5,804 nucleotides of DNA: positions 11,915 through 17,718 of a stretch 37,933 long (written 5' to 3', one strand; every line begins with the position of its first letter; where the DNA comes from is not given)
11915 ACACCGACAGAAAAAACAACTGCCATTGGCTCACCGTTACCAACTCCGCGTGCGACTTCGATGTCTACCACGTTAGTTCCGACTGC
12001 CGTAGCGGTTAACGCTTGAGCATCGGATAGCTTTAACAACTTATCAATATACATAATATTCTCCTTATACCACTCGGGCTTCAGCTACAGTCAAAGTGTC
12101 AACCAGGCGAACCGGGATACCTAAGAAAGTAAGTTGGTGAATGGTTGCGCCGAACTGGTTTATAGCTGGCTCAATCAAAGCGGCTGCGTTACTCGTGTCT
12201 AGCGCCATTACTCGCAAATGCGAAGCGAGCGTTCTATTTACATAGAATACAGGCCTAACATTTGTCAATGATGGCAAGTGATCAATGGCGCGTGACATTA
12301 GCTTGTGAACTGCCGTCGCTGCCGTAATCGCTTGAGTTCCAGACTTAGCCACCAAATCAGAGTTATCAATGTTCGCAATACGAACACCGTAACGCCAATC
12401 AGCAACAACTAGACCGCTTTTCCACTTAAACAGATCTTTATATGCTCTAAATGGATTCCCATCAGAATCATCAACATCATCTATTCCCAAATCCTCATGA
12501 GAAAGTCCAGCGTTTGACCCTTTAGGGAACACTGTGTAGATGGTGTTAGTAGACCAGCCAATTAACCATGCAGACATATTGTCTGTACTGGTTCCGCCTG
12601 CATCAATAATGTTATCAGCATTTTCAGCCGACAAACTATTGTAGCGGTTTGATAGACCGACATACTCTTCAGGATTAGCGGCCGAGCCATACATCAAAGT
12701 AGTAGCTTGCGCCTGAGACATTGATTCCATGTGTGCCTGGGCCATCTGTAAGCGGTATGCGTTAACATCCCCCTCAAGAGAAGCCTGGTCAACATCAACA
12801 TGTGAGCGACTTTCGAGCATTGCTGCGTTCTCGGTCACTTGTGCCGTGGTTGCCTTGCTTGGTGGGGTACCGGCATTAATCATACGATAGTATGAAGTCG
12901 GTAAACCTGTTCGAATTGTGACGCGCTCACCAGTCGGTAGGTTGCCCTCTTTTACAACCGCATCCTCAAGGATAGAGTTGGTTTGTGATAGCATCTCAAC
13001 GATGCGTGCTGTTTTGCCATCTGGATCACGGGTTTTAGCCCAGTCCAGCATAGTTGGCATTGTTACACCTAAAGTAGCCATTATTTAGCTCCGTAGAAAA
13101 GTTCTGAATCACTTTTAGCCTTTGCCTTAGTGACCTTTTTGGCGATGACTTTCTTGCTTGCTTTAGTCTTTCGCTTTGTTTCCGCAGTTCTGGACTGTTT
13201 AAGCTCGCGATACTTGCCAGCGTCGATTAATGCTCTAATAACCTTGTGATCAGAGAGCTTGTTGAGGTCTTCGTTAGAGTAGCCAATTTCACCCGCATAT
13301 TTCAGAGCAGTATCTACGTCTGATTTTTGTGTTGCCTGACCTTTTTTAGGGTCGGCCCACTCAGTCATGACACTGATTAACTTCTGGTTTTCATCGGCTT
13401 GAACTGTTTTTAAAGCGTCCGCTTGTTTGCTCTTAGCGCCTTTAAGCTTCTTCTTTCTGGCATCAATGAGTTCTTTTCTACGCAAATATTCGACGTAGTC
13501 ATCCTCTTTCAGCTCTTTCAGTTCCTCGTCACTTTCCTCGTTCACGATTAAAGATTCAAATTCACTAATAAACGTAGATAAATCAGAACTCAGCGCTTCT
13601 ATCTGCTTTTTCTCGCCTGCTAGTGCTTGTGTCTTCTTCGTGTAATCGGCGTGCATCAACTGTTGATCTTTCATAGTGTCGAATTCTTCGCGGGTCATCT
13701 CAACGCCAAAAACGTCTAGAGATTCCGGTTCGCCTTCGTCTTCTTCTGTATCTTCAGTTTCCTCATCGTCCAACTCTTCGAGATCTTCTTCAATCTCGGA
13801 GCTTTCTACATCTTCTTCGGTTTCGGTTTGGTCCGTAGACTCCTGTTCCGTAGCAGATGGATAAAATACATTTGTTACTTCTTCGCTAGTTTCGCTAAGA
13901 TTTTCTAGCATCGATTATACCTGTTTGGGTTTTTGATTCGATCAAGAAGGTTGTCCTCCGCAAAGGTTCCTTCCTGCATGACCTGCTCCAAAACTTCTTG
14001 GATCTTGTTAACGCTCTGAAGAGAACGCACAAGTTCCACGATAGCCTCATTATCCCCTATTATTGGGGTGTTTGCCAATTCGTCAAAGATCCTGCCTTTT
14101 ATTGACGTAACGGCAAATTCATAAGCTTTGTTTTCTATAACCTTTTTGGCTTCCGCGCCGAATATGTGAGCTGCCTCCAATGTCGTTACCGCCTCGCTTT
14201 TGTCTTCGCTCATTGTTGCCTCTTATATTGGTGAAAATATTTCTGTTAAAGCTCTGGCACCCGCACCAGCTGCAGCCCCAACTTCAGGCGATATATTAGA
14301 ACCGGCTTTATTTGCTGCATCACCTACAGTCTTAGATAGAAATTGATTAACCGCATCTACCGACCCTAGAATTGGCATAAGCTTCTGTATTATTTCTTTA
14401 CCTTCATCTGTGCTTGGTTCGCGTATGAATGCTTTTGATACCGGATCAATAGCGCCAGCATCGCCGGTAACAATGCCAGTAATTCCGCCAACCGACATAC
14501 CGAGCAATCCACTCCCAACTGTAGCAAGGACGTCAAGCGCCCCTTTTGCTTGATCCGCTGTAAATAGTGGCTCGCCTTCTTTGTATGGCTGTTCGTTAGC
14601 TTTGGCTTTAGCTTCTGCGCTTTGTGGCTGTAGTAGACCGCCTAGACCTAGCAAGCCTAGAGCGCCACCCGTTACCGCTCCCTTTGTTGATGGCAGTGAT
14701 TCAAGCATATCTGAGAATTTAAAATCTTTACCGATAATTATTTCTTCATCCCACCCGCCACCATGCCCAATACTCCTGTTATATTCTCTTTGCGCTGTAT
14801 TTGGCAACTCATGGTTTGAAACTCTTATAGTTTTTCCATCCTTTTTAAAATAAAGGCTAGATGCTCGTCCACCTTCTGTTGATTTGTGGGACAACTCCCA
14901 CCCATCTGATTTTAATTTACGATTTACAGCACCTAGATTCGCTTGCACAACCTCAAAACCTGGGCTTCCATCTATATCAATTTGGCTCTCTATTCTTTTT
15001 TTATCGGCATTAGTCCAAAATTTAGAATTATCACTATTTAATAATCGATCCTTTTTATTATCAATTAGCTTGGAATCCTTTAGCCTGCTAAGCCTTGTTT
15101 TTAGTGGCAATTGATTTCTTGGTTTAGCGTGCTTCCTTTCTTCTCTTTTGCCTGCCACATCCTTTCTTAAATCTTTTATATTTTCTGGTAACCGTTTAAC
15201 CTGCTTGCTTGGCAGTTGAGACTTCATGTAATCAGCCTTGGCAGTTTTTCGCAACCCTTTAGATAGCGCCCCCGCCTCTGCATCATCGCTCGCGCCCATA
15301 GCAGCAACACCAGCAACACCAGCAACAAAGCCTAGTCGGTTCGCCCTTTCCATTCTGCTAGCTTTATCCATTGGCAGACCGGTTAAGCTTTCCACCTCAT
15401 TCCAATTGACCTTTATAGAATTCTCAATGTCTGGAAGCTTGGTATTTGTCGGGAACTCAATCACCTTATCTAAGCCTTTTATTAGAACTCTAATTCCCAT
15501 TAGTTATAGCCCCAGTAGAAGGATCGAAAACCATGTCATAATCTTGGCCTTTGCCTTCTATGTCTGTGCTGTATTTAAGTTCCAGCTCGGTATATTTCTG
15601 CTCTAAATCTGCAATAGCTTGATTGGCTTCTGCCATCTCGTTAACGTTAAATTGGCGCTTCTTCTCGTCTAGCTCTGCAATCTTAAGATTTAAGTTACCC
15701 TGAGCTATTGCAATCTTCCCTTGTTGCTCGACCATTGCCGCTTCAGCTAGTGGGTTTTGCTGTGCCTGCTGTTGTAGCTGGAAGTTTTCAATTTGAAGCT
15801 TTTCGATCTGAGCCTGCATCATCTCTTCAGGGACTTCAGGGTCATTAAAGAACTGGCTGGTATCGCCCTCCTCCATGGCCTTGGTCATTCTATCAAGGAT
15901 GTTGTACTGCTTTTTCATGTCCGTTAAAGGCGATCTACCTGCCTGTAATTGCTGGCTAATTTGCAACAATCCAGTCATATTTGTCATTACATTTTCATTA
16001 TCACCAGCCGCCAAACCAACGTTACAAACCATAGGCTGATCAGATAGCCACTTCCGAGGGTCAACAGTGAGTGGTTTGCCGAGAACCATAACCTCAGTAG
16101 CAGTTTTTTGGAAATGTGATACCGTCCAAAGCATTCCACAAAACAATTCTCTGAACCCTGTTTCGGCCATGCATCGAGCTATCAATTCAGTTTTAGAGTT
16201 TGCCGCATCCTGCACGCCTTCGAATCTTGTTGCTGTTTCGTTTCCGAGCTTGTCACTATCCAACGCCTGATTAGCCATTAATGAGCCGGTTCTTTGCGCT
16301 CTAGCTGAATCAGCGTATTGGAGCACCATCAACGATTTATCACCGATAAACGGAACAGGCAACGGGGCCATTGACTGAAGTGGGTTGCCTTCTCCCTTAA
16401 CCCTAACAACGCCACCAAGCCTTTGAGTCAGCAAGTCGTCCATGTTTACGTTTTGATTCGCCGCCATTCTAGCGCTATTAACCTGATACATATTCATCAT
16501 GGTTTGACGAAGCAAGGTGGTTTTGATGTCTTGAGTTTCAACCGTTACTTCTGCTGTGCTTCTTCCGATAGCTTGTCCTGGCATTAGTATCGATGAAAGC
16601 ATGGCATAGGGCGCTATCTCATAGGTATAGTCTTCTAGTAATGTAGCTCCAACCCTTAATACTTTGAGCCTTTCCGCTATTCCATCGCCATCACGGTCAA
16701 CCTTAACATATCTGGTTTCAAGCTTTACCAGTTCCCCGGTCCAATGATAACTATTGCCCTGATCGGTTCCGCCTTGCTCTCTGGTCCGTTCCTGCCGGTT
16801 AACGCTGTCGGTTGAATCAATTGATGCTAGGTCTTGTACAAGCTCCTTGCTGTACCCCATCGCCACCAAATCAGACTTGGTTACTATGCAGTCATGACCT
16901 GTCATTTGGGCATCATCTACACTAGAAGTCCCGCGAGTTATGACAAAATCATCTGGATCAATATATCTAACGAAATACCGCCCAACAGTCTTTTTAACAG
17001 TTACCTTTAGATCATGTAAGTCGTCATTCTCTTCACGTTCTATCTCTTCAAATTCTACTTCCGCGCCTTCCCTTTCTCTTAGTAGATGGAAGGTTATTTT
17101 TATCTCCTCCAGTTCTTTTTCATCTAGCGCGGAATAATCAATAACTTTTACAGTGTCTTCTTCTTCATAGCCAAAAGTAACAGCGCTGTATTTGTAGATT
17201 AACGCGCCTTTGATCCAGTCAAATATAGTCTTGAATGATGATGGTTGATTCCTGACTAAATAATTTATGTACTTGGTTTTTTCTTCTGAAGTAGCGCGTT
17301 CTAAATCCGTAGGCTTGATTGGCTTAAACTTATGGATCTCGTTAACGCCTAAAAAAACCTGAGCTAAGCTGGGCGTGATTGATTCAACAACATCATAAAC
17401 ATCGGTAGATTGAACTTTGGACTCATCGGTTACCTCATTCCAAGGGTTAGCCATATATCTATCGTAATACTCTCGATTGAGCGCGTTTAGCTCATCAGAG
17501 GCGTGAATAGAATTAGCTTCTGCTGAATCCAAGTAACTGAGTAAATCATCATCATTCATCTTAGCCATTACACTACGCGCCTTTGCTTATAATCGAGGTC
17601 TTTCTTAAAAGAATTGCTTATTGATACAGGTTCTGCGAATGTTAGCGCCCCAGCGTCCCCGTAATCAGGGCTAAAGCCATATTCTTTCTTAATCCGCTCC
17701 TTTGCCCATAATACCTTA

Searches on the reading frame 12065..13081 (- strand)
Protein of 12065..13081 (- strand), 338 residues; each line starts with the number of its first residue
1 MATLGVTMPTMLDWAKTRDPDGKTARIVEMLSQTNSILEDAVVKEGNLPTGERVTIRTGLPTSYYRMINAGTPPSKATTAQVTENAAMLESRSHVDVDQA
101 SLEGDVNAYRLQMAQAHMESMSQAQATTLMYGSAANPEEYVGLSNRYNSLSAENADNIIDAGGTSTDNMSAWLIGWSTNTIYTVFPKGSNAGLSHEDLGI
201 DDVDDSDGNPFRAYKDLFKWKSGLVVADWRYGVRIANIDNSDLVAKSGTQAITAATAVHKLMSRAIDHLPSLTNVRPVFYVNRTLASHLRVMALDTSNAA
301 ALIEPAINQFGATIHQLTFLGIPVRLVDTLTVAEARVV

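Call 11: search_protein_families(library=pfam, proteins=[window:12065-13081:-], max_evalue=0.001)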
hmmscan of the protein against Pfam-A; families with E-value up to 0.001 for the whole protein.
window:12065-13081:- (338 aa): 1 family
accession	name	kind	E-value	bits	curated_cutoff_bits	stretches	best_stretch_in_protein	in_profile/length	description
PF20911.3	GP7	-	1.5e-113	379.3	27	1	19-338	1-313/313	Major capsid protein GP7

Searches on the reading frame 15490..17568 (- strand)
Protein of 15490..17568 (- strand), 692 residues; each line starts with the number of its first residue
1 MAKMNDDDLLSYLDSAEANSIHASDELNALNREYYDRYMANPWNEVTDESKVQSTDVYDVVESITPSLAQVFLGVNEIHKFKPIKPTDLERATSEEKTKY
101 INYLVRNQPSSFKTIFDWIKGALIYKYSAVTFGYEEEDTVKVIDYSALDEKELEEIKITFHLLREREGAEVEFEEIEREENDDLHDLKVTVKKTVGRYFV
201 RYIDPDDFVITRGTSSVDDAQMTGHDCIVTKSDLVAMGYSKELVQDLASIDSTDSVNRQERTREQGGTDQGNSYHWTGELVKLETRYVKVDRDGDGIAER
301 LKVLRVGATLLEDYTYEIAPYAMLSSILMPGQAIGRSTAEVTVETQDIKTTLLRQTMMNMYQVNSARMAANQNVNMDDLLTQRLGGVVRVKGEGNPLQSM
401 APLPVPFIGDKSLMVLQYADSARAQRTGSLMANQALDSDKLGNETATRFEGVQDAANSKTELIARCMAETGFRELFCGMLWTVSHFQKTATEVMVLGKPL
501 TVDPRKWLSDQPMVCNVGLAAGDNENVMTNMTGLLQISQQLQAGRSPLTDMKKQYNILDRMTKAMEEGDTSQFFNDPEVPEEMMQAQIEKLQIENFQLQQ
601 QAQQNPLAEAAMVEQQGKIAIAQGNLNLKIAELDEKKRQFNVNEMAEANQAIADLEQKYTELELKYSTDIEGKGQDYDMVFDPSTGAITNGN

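Call 11: search_protein_families(library=pfam, proteins=[window:15490-17568:-], max_evalue=0.001)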
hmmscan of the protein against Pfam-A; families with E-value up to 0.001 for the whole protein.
window:15490-17568:- (692 aa): 1 family
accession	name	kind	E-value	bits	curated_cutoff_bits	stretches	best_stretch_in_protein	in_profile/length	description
PF23899.1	SU10_portal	-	7.6e-137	457.7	30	1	10-593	2-592/593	Phage SU10 portal protein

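Call 54: search_dna_similar(query=window:15490-17568:-, collection=phages, mode=protein, max_rows=15)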
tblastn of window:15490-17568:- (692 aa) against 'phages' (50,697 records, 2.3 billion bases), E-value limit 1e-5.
Records with a match: 294; places in all: 296; records where one place covers at least 80% of the query: 129.
Best place of each record, by identity: <60% 294.
By first word of the organism name: Pseudomonas 105; Escherichia 94; Vibrio 19; Aeromonas 11; Proteus 8; Sulfitobacter 7; Cronobacter 7; Salmonella 7; Caudoviricetes 6; Rhizobium 5; and 17 more.
By host as written in the record: Escherichia coli 52; Pseudomonas aeruginosa 39; - 25; Pseudomonas aeruginosa PAO1 16; Aeromonas hydrophila 9; Vibrio parahaemolyticus 7; Pseudomonas sp. 7; Sulfitobacter sp. CB2047 6; and 86 more.
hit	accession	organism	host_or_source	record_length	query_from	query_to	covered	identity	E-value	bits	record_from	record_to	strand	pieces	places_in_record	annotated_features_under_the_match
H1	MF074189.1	Sinorhizobium phage phiM5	Sinorhizobium meliloti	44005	3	670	97%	29.9%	4e-60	225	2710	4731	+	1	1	portal protein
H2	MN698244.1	Pelagibacter phage HTVC106P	Candidatus Pelagibacter sp. HTCC7211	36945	1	671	97%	29.0%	3e-68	249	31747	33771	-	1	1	hypothetical protein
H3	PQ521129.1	Photobacterium phage PhCF1.2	Photobacterium ganghwense CF1.2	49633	1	661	96%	28.9%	1e-60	226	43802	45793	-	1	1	portal protein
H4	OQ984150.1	Phage C72C1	-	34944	13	578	82%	31.9%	6e-75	269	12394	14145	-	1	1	portal protein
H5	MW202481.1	Caudoviricetes sp.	Manatee Spring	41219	4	590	85%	30.2%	6e-65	239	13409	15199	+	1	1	head to tail connecting protein | large subunit terminase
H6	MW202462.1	Caudoviricetes sp.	Manatee Spring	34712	7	581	83%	30.5%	3e-65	240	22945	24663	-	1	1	head to tail connecting protein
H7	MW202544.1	Bacteriophage sp.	Manatee Spring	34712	7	581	83%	30.5%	3e-65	240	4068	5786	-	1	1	head to tail connecting protein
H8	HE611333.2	Pseudomonas phage tf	Pseudomonas putida PpG1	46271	4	587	84%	29.5%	2e-59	223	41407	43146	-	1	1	portal protein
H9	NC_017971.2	Pseudomonas phage tf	Pseudomonas putida PpG1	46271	4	587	84%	29.5%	2e-59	223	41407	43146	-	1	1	portal protein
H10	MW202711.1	Caudoviricetes sp.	Manatee Spring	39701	3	586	84%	29.5%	9e-66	242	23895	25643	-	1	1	head to tail connecting protein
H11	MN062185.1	Vibrio phage Phriendly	Vibrio natriegens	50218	4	581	84%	29.6%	3e-60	226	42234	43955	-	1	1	portal protein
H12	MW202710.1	Caudoviricetes sp.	Manatee Spring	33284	38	581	79%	30.6%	2e-60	226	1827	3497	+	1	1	head to tail connecting protein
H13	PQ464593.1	Pseudomonas phage Rembedalsseter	Pseudomonas trivialis B08_4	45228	4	639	92%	26.1%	6e-56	213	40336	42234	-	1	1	portal protein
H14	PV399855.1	Vibrio phage Ph19S9E2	Vibrio parahaemolyticus vp19S9E2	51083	4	587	84%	28.4%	8e-58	218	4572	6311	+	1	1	record has no annotation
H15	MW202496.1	Caudoviricetes sp.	Manatee Spring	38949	3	576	83%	28.8%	8e-64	236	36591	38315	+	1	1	head to tail connecting protein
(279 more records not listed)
